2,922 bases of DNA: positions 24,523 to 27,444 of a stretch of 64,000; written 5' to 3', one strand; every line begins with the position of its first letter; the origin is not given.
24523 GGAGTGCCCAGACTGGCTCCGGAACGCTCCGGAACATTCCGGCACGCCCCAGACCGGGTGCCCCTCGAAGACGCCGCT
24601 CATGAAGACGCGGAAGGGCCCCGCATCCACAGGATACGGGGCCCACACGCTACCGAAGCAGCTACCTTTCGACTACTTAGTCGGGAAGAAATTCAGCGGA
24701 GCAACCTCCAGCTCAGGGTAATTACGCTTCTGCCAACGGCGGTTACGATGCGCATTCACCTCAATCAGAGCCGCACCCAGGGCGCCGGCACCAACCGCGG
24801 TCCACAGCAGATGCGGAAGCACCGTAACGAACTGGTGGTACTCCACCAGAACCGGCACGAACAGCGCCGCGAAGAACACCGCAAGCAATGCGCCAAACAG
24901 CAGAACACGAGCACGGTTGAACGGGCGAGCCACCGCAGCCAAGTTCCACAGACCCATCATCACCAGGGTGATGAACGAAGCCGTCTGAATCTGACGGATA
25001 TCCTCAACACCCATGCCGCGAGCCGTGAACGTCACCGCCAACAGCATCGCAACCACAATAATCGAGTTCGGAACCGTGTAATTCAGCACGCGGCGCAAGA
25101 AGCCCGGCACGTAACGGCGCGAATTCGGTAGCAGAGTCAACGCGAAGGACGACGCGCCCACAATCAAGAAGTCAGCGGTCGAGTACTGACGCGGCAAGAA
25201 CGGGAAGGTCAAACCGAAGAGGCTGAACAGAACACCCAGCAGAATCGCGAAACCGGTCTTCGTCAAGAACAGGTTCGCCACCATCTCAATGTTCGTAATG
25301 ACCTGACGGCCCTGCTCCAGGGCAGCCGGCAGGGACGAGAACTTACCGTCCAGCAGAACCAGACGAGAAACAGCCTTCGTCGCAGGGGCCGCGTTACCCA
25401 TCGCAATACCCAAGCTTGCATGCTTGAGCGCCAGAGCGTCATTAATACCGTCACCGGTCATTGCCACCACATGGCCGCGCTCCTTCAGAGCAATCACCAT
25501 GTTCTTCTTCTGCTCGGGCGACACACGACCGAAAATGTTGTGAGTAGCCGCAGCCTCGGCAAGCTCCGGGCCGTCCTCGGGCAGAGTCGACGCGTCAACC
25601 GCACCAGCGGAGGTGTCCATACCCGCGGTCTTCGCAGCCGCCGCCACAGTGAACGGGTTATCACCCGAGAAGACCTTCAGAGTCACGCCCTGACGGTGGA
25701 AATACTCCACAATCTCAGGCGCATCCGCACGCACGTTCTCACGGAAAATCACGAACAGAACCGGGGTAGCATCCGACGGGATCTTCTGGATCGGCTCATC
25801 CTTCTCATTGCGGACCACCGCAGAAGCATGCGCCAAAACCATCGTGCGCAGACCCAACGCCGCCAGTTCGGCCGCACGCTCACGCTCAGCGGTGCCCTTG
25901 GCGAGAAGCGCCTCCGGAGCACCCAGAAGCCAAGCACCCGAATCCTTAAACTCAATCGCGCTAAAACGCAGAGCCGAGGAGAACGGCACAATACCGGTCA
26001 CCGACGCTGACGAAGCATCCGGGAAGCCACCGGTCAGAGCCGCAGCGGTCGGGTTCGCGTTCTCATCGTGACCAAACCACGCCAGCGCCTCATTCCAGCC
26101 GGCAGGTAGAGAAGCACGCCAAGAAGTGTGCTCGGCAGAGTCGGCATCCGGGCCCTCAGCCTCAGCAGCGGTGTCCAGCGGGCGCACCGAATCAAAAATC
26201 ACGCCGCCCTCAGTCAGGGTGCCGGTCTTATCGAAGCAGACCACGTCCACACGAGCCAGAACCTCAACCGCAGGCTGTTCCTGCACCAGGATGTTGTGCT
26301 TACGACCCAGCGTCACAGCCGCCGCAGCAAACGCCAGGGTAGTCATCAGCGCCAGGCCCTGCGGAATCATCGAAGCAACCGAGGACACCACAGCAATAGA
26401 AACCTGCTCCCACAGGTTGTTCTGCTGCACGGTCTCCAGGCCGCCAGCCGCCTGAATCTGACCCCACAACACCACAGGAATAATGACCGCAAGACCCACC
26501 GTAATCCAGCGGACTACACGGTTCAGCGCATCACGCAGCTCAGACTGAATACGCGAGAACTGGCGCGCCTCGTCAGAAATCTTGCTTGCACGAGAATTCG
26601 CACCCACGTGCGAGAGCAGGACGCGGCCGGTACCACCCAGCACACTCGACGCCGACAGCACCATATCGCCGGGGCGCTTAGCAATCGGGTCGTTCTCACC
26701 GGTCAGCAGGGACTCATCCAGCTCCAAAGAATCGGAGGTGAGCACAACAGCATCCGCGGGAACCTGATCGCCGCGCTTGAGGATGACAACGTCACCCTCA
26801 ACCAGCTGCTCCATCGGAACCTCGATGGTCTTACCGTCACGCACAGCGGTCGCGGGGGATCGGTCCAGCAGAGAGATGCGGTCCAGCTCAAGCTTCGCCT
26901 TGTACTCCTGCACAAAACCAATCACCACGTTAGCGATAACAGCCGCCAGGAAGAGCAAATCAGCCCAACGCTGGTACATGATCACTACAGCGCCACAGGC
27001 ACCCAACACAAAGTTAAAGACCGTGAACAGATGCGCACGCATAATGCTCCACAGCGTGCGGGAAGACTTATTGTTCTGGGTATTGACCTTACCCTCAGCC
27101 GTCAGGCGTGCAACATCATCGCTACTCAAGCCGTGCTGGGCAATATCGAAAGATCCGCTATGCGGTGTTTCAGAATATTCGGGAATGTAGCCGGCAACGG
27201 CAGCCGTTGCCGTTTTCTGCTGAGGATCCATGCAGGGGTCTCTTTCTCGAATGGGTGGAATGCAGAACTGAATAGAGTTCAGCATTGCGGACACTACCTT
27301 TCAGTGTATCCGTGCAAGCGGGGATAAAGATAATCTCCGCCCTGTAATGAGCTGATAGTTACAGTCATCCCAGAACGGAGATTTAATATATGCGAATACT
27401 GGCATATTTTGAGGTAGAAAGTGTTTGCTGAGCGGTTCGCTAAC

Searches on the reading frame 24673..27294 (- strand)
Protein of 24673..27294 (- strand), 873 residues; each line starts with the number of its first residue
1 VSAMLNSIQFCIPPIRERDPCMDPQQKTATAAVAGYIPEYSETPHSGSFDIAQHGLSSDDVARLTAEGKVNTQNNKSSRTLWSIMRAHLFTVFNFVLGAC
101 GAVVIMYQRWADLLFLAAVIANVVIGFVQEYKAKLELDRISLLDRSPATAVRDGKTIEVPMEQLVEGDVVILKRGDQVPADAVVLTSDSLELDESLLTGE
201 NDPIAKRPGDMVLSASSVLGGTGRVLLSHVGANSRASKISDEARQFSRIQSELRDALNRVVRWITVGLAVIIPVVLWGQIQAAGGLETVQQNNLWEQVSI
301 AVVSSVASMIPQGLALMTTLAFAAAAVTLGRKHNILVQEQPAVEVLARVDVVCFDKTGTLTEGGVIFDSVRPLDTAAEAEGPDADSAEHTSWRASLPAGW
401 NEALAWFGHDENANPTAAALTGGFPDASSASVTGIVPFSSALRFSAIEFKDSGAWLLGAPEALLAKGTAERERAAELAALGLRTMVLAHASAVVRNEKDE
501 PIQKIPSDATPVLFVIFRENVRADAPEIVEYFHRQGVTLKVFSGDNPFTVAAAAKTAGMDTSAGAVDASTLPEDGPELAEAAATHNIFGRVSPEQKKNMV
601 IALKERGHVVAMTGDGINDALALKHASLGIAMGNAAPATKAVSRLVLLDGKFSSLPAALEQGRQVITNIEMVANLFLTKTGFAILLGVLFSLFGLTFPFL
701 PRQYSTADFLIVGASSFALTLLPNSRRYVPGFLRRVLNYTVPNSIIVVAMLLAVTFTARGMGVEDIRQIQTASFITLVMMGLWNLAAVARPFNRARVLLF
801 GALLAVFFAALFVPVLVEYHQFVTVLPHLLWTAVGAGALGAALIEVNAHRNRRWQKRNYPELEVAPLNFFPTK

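Call 42: search_protein_families(library=pfam, proteins=[window:24673-27294:-])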
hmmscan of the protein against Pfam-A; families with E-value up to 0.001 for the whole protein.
window:24673-27294:- (873 aa): 3 families
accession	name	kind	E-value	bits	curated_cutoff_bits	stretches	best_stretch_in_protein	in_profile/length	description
PF00122.25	E1-E2_ATPase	-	1.3e-36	126.3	28.1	1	145-332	4-181/181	E1-E2 ATPase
PF00702.32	Hydrolase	-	9.4e-16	59.2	26.4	1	349-626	1-190/191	haloacid dehalogenase-like hydrolase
PF08282.18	Hydrolase_3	-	5.5e-05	23.5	20.9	1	610-647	206-243/255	haloacid dehalogenase-like hydrolase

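Call 95: search_protein_families(library=ncbifam, proteins=[window:24673-27294:-], max_evalue=0.001)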
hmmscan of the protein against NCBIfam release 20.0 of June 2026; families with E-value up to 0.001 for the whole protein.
window:24673-27294:- (873 aa): 21 families
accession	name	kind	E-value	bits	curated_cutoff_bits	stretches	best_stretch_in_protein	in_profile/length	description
TIGR01494.1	ATPase_P-type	subfamily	3.1e-68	230.4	62.3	3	116-374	3-236/478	HAD-IC family P-type ATPase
TIGR01647.1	ATPase-IIIA_H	equivalog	4.7e-68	230.1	615.5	1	55-674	1-601/755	plasma-membrane proton-efflux P-type ATPase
TIGR01525.1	ATPase-IB_hvy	subfamily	3.8e-64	217.5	346.25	3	98-377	8-276/560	heavy metal translocating P-type ATPase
TIGR01517.1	ATPase-IIB_Ca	equivalog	3.5e-61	207.5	507.05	2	54-362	54-373/882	calcium-translocating P-type ATPase, PMCA-type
TIGR01522.1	ATPase-IIA2_Ca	equivalog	1.1e-60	205.4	798.3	2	96-365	66-335/854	calcium-transporting P-type ATPase, PMR1-type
TIGR01524.1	ATPase-IIIB_Mg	equivalog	4.3e-53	180.4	610.75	2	472-701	469-693/867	magnesium-translocating P-type ATPase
TIGR01523.1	ATPase-IID_K-Na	equivalog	2.6e-50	171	645.05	3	474-686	545-772/997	potassium/sodium efflux P-type ATPase, fungal-type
TIGR01512.1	ATPase-IB2_Cd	subfamily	1.1e-48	166.2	313.5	3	99-386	9-271/494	cadmium family heavy metal-translocating P-type ATPase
TIGR01116.1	ATPase-IIA1_Ca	equivalog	1.6e-47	162.1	703.4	2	97-362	15-278/799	calcium-translocating P-type ATPase, SERCA-type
TIGR01511.1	ATPase-IB1_Cu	subfamily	1.7e-44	152.6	397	3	143-371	75-283/542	copper-translocating P-type ATPase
NF011702.0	PRK15122.1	subfamily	1.2e-41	142.6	975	3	472-689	506-722/907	magnesium-translocating P-type ATPase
TIGR01657.1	P-ATPase-V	hypoth_equivalog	4.1e-41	140.5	618.25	4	583-636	778-831/1055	ATP13A2 family polyamine export P-type ATPase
TIGR01106.1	ATPase-IIC_X-K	subfamily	8e-41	139.8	946.1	2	114-364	104-359/997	Na,H/K antiporter P-type ATPase subunit alpha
NF007952.0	PRK10671.1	equivalog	3.7e-34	118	1316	3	120-378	297-550/838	copper-exporting P-type ATPase CopA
NF008262.1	PRK11033.1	equivalog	1.8e-31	109.4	1005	2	97-378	184-454/731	zinc/cadmium/mercury/lead-transporting ATPase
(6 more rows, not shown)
